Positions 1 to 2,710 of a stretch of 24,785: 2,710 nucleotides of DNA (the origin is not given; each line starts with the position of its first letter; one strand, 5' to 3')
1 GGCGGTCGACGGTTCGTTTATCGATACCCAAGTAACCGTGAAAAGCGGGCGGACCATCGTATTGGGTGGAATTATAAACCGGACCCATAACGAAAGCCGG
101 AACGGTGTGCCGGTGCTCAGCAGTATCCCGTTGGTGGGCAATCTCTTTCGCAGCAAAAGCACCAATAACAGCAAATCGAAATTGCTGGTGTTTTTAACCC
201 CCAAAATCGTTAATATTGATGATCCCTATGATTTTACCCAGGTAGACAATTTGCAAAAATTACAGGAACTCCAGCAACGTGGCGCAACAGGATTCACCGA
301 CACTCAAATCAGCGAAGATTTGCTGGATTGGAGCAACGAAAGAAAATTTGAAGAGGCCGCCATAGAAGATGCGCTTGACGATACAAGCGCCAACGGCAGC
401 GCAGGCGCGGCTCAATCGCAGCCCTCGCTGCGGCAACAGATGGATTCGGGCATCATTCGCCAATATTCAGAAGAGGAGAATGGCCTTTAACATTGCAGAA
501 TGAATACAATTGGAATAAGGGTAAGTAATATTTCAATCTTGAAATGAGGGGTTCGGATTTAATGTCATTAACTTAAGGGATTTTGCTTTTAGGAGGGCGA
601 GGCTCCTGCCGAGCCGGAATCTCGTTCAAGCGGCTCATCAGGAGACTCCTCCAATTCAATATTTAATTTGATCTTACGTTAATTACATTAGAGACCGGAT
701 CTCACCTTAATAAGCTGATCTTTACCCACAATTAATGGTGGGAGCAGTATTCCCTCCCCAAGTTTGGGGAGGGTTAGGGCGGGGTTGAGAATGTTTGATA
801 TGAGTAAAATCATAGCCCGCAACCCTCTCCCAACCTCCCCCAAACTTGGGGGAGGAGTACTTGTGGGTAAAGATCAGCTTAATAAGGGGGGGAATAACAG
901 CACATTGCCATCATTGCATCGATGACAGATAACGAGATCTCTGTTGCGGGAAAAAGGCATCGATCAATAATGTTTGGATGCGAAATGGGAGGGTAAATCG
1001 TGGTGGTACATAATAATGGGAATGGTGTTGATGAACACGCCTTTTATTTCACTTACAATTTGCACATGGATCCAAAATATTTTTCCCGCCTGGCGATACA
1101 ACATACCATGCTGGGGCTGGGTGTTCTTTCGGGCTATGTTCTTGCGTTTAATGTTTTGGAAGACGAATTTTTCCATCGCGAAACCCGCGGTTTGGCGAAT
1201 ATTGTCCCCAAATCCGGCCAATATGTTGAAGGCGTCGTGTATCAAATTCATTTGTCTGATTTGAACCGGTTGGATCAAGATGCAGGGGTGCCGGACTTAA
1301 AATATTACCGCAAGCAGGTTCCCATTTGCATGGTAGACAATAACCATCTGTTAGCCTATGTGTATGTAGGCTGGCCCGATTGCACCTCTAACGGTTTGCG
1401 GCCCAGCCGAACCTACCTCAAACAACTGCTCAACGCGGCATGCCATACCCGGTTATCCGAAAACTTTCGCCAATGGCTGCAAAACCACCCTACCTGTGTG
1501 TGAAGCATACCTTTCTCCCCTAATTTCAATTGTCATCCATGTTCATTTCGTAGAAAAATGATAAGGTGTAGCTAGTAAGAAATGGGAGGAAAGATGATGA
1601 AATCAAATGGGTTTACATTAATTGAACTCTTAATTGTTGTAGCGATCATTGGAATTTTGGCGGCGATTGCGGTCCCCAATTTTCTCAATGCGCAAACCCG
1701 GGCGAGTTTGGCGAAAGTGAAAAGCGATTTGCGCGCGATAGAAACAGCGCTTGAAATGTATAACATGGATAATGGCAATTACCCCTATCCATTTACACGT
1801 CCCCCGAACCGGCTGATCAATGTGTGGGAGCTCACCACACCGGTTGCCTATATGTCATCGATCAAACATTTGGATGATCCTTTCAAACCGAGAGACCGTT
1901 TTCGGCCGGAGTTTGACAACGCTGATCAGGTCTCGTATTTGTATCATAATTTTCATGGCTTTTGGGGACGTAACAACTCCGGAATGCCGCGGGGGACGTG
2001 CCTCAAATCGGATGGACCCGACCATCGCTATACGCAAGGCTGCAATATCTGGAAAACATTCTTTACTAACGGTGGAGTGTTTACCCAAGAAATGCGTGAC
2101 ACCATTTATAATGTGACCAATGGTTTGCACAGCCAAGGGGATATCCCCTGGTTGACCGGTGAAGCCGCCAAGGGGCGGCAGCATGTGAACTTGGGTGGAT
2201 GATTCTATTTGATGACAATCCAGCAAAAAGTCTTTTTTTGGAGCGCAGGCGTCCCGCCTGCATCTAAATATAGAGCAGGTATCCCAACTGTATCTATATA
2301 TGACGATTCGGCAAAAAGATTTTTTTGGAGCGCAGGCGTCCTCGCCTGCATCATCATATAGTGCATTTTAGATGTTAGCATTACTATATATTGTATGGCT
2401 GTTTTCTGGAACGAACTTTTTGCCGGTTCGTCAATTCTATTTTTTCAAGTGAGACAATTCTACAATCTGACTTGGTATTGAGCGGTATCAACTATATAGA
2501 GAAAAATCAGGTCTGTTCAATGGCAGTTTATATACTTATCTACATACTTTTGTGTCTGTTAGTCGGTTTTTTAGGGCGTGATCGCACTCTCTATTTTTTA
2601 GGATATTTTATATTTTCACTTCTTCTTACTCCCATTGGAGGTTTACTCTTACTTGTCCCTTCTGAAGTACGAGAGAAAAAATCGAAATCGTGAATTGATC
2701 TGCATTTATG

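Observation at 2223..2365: Recurring hairpin motif with conserved flanks and fully compensatory stem replacement, always upstream of plus-strand genes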

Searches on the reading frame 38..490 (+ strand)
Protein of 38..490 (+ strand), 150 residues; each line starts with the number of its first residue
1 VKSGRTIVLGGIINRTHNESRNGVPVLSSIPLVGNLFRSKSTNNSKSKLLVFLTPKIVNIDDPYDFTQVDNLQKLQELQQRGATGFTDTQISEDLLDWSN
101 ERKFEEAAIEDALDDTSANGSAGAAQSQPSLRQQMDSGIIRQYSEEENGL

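Call 9: search_protein_families(library=pfam, proteins=[window:38-490:+])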
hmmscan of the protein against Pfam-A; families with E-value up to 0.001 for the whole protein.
window:38-490:+ (150 aa): 1 family
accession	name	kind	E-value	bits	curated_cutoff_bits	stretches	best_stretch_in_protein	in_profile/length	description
PF00263.26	Secretin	-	5.5e-21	75.3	27.5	1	2-58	112-168/169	Bacterial type II and III secretion system protein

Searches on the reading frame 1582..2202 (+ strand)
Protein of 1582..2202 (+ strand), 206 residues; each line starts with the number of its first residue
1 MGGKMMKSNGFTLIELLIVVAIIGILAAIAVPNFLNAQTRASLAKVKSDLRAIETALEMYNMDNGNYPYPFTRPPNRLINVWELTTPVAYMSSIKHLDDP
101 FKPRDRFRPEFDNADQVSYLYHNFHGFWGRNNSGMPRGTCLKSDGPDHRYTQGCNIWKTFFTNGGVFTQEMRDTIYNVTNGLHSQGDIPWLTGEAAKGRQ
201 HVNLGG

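Call 8: search_protein_families(library=pfam, proteins=[window:1582-2202:+])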
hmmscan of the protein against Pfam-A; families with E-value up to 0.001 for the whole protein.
window:1582-2202:+ (206 aa): 2 families
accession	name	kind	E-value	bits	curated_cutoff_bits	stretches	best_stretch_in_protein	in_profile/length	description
PF07963.17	N_methyl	-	4.3e-09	36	21.2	1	5-31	1-27/27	Prokaryotic N-terminal methylation motif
PF08334.16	T2SSG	-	6.9e-05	23.3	21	1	34-69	2-37/108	Type II secretion system (T2SS), protein G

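Call 19: find_encoding_contigs(protein=window:1582-2202:+, flank=10000, max_places=10)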
Protein window:1582-2202:+ (206 aa): no gene with exactly this product is on record in the collection.

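Call 54: search_protein_families(library=ncbifam, proteins=[window:1582-2202:+], max_evalue=0.01)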
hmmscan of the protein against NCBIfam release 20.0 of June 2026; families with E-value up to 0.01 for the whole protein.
window:1582-2202:+ (206 aa): 11 families
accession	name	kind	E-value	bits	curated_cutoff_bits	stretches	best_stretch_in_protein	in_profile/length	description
TIGR01710.1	typeII_sec_gspG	equivalog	1.1e-17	64.3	88.85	1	10-68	2-60/134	type II secretion system major pseudopilin GspG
NF041775.1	typeIV_PilA_Myxo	equivalog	8.7e-16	58.5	400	1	8-62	10-64/214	type IV pilin protein PilA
NF007862.0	PRK10574.1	equivalog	4.6e-11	43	138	1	5-67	1-63/145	prepilin peptidase-dependent pilin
NF040999.1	pilin_ComGC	equivalog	5.3e-10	39.4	75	1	9-67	2-60/84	competence type IV pilus major pilin ComGC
TIGR02532.1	IV_pilin_GFxxxE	domain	8.7e-09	34.9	16.3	1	9-31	2-24/24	prepilin-type N-terminal cleavage/methylation domain-containing protein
TIGR01708.2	typeII_sec_gspH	equivalog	1.3e-07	31.8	80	1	9-50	2-43/169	type II secretion system minor pseudopilin GspH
NF007800.0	PRK10506.1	equivalog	1.8e-05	24.6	158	1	4-52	4-52/163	prepilin peptidase-dependent protein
NF041013.1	T4P_ComGE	equivalog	2e-05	24.6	49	1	7-65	2-61/83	competence type IV pilus minor pilin ComGE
TIGR02596.1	TIGR02596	subfamily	0.00018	21.7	70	1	11-42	1-35/196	Verru_Chthon cassette protein D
TIGR01711.1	gspJ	equivalog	0.0038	17.1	64.85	1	10-63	2-54/192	type II secretion system minor pseudopilin GspJ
NF040982.1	ComGD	equivalog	0.0082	16.5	70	0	9-35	2-28/139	competence type IV pilus minor pilin ComGD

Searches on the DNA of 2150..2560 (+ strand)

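Call 37: search_rna_families(source=window, start=2150, end=2560, threshold=evalue, max_evalue=10)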
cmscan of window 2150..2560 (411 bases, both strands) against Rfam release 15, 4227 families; matches with E-value up to 10: 2.
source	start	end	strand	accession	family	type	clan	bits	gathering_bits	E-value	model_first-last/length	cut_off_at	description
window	2410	2560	+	RF01454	RCNMV_5UTR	Cis-reg;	-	20.5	75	0.2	1-123/123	no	5'UTR enhancer element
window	2468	2530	+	RF00904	mir-392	Gene; miRNA;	-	14.5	62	8.5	1-75/75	no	mir-392 microRNA precursor family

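Call 61: build_rna_model(alignment_id=A3, structure=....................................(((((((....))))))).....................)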
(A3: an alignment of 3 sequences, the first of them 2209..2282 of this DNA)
Model R1 built from alignment A3 (3 sequences, 75 columns); structure: as given.
model positions 74; base pairs 7; branch points 0; effective number of sequences 2.04; information 0.763 bits per position. Calibrated on 0.2 Mb of random sequence (short: E-values are rough).
structure used (alignment columns):
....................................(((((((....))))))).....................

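Call 62: search_with_rna_model(model_id=R1, source=window, filters=off, max_evalue=10)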
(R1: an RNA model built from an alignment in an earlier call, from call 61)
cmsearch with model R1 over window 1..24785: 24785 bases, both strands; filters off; matches with E-value up to 10: 12.
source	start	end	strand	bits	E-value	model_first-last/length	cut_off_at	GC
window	2209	2282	+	97.2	2.5e-17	1-74/74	no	0.45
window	16746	16819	+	93.3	1.4e-16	1-74/74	no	0.38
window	2297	2370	+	91.5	3.3e-16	1-74/74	no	0.42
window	16791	16863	-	22.9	0.0075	1-74/74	no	0.4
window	2375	2437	-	18.6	0.052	1-74/74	no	0.37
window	13001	13058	-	16.6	0.13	1-74/74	no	0.22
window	17154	17204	+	15.7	0.19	1-74/74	no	0.39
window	3430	3479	-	13.7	0.46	1-74/74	no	0.24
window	16865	16890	-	12.1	0.94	1-74/74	no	0.35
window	12204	12252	-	8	6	1-74/74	no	0.31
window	2245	2261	-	7.5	7.4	37-53/74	no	0.82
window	5736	5788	-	7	9.6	1-74/74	no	0.4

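Call 64: search_with_rna_model(model_id=R1, source=window, start=2150, end=2560, filters=off, max_evalue=10, show_alignments=4)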
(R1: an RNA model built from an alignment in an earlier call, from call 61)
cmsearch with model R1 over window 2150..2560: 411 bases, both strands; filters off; matches with E-value up to 10: 14.
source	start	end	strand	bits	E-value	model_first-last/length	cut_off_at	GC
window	2209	2282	+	97.2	4.1e-19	1-74/74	no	0.45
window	2297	2370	+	91.5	5.4e-18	1-74/74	no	0.42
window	2375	2437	-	18.6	0.00086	1-74/74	no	0.37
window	2245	2261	-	7.5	0.12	37-53/74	no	0.82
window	2332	2349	-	5.4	0.32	37-53/74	no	0.78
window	2350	2360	-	3.6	0.72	1-74/74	no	0.18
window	2448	2508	+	2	1.5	1-74/74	no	0.34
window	2160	2182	-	0.5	2.9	37-57/74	no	0.74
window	2196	2237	-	-0.2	4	17-74/74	no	0.31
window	2196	2208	+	-0.8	5.1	1-74/74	no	0.31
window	2417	2447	+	-1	5.5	1-74/74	no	0.32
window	2290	2327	-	-1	5.6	16-74/74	no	0.29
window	2517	2530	+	-1.8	8.2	1-74/74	no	0.36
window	2528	2542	-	-2.2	9.8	1-74/74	no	0.13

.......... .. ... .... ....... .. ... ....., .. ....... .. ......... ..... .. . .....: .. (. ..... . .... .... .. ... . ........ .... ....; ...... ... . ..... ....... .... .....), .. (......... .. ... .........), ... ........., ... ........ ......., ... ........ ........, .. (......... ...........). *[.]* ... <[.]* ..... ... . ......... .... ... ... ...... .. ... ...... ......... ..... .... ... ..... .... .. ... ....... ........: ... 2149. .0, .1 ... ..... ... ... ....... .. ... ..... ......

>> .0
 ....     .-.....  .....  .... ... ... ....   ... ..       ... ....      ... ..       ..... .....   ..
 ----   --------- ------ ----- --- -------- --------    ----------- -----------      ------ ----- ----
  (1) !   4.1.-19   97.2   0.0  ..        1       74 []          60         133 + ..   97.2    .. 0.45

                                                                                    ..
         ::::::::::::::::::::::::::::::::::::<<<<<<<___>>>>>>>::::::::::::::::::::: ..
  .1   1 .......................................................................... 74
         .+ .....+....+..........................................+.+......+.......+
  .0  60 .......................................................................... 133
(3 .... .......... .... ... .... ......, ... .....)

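Call 75: search_with_rna_model(model_id=R1, sources=[L018, L019, L020, L033, L034, L035, L085, L086, L087, L088], filters=off, max_evalue=10)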
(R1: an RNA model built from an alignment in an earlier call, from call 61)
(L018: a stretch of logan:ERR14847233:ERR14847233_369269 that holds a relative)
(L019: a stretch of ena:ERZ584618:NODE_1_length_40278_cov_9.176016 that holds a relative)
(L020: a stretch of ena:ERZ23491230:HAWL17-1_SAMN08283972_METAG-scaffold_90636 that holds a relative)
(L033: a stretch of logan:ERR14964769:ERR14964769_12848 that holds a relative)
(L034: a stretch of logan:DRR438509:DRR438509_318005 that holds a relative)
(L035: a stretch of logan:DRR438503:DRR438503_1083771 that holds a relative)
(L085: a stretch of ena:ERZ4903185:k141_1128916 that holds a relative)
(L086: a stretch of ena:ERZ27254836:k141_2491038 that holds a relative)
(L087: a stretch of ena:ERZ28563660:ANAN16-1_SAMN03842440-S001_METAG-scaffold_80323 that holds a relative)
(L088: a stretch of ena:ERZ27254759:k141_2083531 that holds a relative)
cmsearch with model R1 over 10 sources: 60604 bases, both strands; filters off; matches with E-value up to 10: 6.
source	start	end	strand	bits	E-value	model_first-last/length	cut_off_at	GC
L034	3171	3242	+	12.7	1.8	1-74/74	no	0.43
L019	16369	16423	-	10.2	5.5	1-74/74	no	0.36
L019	832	898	+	10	6.1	1-74/74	no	0.36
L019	14298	14340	+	9.6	7.2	1-74/74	no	0.37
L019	19975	20060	+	9.4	7.8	1-74/74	no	0.34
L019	2132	2195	-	8.9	10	1-74/74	no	0.25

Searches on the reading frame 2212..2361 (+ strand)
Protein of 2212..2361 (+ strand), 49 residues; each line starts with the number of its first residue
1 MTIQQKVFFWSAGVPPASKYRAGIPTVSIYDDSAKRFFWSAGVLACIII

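Call 51: find_homologous_proteins(query=window:2212-2361:+, max_evalue=10)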
Query window:2212-2361:+: no candidate shares three 5-residue words with the query. No homologue found.
